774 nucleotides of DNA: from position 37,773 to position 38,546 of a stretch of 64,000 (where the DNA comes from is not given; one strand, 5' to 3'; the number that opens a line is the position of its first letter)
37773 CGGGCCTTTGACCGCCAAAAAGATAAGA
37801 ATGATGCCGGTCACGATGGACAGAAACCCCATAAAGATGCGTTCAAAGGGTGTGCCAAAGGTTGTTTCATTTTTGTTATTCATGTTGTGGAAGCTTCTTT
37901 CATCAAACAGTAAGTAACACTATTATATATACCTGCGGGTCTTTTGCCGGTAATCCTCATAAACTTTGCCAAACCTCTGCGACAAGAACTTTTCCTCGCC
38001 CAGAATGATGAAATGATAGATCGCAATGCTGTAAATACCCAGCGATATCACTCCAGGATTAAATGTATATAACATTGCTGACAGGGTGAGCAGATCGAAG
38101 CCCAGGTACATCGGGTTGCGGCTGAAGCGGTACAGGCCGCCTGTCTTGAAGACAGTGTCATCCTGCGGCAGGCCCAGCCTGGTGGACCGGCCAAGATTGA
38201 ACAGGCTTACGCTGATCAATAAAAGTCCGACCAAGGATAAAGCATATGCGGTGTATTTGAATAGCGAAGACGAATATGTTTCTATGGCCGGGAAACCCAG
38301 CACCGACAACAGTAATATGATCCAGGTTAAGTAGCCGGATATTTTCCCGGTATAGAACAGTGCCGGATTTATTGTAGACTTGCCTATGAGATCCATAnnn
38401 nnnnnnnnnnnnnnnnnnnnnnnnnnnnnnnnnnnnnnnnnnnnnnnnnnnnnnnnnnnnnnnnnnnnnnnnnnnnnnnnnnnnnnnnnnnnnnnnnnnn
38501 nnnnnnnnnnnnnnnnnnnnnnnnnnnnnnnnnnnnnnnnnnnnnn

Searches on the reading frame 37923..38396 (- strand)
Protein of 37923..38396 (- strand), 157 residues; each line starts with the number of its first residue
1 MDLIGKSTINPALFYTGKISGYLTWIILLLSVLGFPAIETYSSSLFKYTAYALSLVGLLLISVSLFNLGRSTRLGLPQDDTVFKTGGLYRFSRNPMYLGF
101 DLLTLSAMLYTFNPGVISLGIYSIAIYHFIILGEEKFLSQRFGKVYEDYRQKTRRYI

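Call 69: search_protein_families(library=pfam, proteins=[window:37923-38396:-], max_evalue=0.001)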
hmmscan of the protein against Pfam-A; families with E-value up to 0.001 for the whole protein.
window:37923-38396:- (157 aa): 2 families
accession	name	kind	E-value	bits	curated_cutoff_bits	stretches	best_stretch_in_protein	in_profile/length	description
PF04191.18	PEMT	-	2.2e-10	41.3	25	1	49-144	5-104/105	Phospholipid methyltransferase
PF04140.19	ICMT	-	2.2e-06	28.4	24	1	54-139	5-94/95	Isoprenylcysteine carboxyl methyltransferase (ICMT) family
